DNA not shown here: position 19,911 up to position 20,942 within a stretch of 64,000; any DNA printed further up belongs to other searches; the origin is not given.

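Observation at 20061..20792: Standalone, intronless PARP-catalytic-like ADP-ribosyltransferase (243 aa)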

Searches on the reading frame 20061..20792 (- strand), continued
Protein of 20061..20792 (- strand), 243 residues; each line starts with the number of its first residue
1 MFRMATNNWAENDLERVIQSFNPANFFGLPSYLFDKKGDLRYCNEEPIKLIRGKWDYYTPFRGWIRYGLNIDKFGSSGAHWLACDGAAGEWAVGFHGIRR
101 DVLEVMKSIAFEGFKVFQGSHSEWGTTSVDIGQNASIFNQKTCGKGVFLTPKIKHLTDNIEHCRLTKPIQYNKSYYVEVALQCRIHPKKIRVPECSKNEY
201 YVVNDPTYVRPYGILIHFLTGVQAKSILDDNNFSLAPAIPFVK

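Call 32: find_encoding_contigs(protein=P0001, flank=10000, max_places=4)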
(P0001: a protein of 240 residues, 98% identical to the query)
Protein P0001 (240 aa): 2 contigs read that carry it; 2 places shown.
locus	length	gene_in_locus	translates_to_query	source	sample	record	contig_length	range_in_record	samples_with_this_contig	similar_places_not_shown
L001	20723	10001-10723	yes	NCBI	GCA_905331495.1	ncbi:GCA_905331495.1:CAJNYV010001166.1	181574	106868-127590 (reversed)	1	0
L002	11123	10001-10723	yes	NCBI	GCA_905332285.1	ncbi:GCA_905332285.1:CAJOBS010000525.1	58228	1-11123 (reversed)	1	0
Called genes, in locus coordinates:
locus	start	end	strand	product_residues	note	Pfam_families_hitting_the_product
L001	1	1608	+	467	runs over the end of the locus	-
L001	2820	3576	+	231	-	-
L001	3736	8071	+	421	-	-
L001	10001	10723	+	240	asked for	-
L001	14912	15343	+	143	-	-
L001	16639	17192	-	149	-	PF01182:Glucosamine_iso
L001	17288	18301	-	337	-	PF01633:Choline_kinase, PF01636:APH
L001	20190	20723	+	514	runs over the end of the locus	PF10551:MULE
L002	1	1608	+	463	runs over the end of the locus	-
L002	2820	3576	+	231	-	-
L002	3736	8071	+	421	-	-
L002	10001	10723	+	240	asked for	-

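Call 34: search_solved_structures(query=P0089, max_evalue=1, show_alignments=5)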
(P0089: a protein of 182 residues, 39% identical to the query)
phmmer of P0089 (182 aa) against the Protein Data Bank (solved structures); distinct sequences matched with E-value up to 1: 2.
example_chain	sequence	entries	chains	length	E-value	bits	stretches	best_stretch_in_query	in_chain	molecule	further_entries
9y3p_I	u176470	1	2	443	0.37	13.9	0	99-149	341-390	Translation initiation factor eIF2B subunit gamma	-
6caj_J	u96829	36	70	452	0.38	13.8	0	99-149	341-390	Translation initiation factor eIF-2B subunit gamma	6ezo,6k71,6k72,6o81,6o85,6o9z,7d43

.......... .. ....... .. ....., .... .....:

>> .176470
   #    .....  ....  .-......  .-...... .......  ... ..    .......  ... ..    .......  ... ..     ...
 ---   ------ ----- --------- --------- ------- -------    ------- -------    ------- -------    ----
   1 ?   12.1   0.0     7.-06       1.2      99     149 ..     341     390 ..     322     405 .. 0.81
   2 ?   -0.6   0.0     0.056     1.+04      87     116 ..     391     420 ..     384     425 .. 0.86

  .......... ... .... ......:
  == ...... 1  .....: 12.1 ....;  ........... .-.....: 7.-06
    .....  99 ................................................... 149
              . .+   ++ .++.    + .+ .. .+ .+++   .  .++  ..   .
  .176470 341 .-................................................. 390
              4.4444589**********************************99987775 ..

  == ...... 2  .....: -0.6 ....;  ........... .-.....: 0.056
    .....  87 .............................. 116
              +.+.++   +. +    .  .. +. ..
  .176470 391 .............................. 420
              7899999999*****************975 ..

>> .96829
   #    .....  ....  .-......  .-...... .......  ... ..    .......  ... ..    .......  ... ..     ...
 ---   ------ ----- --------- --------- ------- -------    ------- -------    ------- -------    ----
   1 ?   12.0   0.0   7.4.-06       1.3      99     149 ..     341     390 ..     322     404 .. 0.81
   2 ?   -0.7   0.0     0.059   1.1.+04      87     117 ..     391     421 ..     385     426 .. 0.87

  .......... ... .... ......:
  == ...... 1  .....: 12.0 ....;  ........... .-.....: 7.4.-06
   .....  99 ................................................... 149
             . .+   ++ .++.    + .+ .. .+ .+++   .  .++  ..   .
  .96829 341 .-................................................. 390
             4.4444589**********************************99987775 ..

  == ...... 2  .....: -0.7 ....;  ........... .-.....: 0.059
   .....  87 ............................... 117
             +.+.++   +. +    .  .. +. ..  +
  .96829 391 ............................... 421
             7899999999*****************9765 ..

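Call 39: find_encoding_contigs(protein=P0186, flank=10000, max_places=2)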
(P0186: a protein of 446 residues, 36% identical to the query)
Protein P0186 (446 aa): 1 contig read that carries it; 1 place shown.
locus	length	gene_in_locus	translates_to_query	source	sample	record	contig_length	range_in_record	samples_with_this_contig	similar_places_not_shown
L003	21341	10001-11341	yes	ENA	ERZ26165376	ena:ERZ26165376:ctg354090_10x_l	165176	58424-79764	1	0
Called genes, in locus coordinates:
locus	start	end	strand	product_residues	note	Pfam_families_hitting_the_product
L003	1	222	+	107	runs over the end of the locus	-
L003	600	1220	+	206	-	-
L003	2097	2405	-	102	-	-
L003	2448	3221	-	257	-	-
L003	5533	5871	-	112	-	-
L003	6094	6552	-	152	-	PF13847:Methyltransf_31 (weak), PF13649:Methyltransf_25, PF08241:Methyltransf_11, PF08242:Methyltransf_12 (weak)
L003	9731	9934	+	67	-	-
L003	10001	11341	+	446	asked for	-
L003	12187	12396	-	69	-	-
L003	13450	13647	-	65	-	-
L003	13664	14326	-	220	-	PF00520:Ion_trans, PF08016:PKD_channel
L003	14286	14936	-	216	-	PF20519:Polycystin_dom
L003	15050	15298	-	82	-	-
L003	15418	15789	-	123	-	-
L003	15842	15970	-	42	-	-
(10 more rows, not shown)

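Call 40: find_encoding_contigs(protein=P0180, flank=6000, max_places=2)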
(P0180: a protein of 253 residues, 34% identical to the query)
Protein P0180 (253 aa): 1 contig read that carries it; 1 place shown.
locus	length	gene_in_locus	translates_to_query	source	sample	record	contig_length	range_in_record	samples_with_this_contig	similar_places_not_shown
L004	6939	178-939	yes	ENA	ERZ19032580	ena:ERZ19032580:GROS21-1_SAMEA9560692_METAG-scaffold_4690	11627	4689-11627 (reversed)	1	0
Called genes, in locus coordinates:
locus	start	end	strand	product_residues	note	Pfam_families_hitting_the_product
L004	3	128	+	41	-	?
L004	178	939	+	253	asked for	-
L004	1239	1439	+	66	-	-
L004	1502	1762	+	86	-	-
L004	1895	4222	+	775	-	-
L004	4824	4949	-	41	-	-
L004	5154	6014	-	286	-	-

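Call 43: find_related_loci(query=A4, collection=genome_contigs, flank=3000)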
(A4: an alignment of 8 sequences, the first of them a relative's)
Query A4 (274 aa) in genome_contigs; peptide patterns used: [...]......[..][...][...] (x = any residue, [..] = any of these).
7 stretches matched a pattern, but none encodes a relative of the query by tblastn (E <= 1e-3).

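Call 44: find_related_loci(query=A4, collection=viral_contigs, flank=5000)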
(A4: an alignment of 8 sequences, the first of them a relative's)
Query A4 (274 aa) in viral_contigs; peptide patterns used: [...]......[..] (x = any residue, [..] = any of these).
16 stretches matched a pattern, but none encodes a relative of the query by tblastn (E <= 1e-3).

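Call 49: find_homologous_proteins(query=A5, max_evalue=1e-8)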
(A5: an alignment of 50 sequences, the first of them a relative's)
Query A5 (50 sequences) (237 aa, profile of the alignment): 515 proteins with E <= 1e-8 among 5043 candidates; the best 120 are listed.
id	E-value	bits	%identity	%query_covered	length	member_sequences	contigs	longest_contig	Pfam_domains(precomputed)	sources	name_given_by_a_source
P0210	2.5e-94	333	29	62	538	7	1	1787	-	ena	-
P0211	9.3e-92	325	30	63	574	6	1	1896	-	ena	-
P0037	1.9e-64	235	100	100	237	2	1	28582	-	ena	-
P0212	2.3e-62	229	38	65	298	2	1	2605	-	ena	-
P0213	2.0e-61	226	34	73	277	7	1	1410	-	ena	-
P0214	6.4e-61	224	30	92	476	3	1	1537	-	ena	-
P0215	7.1e-61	224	32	90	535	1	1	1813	-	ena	-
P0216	1.0e-60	223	29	92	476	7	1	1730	-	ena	-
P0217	1.2e-60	223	34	66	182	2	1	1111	-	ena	-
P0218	1.3e-60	223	34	66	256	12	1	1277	-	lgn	-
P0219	1.8e-60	222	27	92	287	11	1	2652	-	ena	-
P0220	2.4e-60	222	37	65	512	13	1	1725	-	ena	-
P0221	2.5e-60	222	34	65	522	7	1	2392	-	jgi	-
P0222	3.1e-60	222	30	74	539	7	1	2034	-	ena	-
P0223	3.3e-60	222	30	92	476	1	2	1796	-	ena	-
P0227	8.5e-60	220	27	91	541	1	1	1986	PF02932.22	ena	-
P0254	1.5e-58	216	29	88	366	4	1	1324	-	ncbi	-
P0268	3.9e-58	215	38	68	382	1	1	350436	-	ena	-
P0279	1.3e-57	213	28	89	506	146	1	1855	-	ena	-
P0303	7.2e-57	211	30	88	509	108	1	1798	-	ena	-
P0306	1.1e-56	210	47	76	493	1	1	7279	PF00686.26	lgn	-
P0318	6.8e-56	207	30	84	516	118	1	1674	-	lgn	-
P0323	1.5e-55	206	33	66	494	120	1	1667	-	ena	-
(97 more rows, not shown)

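Call 50: find_encoding_contigs(protein=P0182, flank=3000, max_places=3)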
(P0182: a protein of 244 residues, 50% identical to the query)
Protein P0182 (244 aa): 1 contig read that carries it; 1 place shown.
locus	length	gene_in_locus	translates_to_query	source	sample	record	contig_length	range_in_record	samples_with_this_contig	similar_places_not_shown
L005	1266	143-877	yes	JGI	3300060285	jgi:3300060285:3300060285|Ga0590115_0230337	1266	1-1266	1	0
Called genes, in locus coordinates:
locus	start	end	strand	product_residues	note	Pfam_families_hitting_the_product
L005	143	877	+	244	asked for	-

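Call 51: find_encoding_contigs(protein=P0268, flank=10000, max_places=2)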
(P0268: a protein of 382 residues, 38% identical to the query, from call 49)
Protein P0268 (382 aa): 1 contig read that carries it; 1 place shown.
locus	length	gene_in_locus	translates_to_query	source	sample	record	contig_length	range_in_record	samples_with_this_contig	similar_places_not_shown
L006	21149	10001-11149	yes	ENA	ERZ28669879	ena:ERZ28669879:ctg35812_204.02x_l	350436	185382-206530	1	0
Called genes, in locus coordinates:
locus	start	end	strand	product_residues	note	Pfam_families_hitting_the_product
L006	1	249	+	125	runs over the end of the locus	-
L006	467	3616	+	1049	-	PF00069:Pkinase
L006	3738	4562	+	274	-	-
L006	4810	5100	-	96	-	-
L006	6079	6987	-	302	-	PF00069:Pkinase, PF07714:PK_Tyr_Ser-Thr, PF14531:Kinase-like (weak)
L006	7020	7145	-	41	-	-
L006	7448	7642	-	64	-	-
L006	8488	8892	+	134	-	PF00350:Dynamin_N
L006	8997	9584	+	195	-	PF00350:Dynamin_N, PF01031:Dynamin_M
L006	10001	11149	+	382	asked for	-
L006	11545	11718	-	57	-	-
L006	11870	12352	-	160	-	-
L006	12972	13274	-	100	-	-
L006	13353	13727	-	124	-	PF07885:Ion_trans_2 (weak)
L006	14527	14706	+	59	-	-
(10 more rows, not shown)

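Call 52: find_encoding_contigs(protein=P0210, flank=3000, max_places=2)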
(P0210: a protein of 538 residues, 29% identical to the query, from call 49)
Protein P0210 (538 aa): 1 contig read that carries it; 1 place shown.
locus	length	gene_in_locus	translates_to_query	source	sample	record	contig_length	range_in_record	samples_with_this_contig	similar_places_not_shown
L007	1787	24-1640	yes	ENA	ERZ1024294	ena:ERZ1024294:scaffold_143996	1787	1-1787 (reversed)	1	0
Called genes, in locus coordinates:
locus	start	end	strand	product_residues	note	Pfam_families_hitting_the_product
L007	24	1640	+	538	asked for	-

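Call 59: find_encoding_contigs(protein=P0002, flank=8000, max_places=2)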
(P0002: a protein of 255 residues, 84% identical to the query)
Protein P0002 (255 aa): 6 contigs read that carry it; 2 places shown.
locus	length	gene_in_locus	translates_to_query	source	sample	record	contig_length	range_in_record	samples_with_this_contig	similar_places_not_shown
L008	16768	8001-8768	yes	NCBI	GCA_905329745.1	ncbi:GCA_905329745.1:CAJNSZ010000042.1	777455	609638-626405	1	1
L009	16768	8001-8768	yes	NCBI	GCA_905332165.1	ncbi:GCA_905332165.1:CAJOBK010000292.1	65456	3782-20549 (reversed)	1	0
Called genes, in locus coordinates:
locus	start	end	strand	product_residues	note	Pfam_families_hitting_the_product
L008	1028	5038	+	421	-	-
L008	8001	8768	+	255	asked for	-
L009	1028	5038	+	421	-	-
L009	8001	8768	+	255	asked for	-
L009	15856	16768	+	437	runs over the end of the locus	-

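Call 60: find_encoding_contigs(protein=P0019, flank=8000, max_places=2)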
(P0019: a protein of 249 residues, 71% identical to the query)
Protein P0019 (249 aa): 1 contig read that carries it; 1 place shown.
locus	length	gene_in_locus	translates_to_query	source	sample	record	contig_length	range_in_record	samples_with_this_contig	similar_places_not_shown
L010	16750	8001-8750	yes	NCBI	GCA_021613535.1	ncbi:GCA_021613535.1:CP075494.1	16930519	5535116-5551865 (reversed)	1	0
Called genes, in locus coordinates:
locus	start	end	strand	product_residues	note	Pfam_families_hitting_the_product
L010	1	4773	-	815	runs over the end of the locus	-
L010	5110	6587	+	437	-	-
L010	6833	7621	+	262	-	-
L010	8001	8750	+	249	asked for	-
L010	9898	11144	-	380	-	PF00105:zf-C4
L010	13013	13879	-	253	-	-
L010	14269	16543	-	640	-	PF00179:UQ_con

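Call 61: find_encoding_contigs(protein=P0005, flank=8000, max_places=2)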
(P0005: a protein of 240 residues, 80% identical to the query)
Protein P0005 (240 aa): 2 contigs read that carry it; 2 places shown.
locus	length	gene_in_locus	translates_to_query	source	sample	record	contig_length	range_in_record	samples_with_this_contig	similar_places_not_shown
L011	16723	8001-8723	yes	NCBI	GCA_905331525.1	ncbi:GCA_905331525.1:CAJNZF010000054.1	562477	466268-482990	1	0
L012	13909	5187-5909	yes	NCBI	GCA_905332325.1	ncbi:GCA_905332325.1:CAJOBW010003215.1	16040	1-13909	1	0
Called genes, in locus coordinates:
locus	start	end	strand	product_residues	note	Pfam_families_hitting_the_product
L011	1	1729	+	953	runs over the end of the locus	PF05762:VWA_CoxE (faint), PF00092:VWA (faint)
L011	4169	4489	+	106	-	-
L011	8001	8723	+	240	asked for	-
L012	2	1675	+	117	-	?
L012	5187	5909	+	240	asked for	-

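Call 69: find_encoding_contigs(protein=P0030, flank=5000, max_places=2)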
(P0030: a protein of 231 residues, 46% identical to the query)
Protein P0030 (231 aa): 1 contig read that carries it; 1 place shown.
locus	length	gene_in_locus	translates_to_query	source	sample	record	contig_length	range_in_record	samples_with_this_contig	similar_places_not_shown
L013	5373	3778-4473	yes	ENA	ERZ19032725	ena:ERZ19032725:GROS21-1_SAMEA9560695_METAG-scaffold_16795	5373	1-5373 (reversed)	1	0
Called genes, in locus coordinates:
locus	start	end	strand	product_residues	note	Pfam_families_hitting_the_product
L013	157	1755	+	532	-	PF25171:Beta-prop_WDR36-Utp21_1st, PF24807:WD40_CDC20-Fz, PF25174:Beta-prop_THOC3, PF24814:WD40_Prp19, PF23381:Beta-prop_IFT122_1st, PF25047:Beta-prop_TEP1_2nd, PF25173:Beta-prop_WDR3_1st, PF25175:Beta-prop_WDR5, +59 more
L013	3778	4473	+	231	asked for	-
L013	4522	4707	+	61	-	-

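Call 71: fold_search(model_id=the predicted structure, library=pdb)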
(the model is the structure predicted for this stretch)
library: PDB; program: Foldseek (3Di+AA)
matches with E <= 10: 640; with E <= 0.001: 0
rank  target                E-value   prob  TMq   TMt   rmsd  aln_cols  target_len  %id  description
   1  8swy_A                1.8e-03  0.99  0.35  0.34   7.7       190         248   11  PARP4 ART domain bound to NADH (released 2023-11-08)
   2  6hxr_A                1.9e-03  1.00  0.30  0.30   6.0       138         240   17  Human PARP16 (ARTD15) IN COMPLEX WITH EB-47 (released 2019-10-30)
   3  8swy_B                2.6e-03  0.99  0.37  0.37   4.8       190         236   10  PARP4 ART domain bound to NADH (released 2023-11-08)
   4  8sx1_C                4.0e-03  0.96  0.33  0.27  10.1       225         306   10  PARP4 catalytic domain (released 2023-11-08)
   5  8sx2_B                4.7e-03  0.97  0.33  0.26   7.8       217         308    9  PARP4 catalytic domain bound to EB47 (released 2023-11-08)
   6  8sx1_A                6.4e-03  0.92  0.34  0.27  10.1       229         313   10  PARP4 catalytic domain (released 2023-11-08)
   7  4pjt_C                8.5e-03  0.63  0.30  0.22  12.1       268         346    9  Structure of PARP1 catalytic domain bound to inhibitor BMN 673 (released 2014-09-24)
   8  8he8_A                8.5e-03  0.60  0.28  0.21  12.3       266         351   10  Human ADP-ribosyltransferase 2 (PARP2) catalytic domain bound to a quinazoline-2,4(1H,3H)-dione inhibitor (released 2023-11-08)
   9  6w65_A                9.6e-03  0.97  0.40  0.39   8.7       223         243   14  Human PARP16 in complex with RBN010860 (released 2020-10-07)
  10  6tx3_B                9.6e-03  0.87  0.31  0.30   8.4       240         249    8  HPF1 bound to catalytic fragment of PARP2 (released 2020-02-19)
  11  4hhy_B                9.6e-03  0.54  0.28  0.21  12.6       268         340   10  Crystal structure of PARP catalytic domain in complex with novel inhibitors (released 2013-03-27)
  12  6bhv_A                1.0e-02  0.66  0.29  0.29  11.0       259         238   10  Human PARP-1 bound to NAD+ analog benzamide adenine dinucleotide (BAD) (released 2018-02-28)
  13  5xsu_B                1.1e-02  0.69  0.31  0.23  10.6       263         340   11  novel orally efficacious inhibitors complexed with PARP1 (released 2018-04-25)
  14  4hhy_C                1.1e-02  0.69  0.31  0.22  11.1       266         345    8  Crystal structure of PARP catalytic domain in complex with novel inhibitors (released 2013-03-27)
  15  7kk2_A                1.4e-02  0.57  0.29  0.21  11.4       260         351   10  Structure of the catalytic domain of PARP1 (released 2021-01-06)
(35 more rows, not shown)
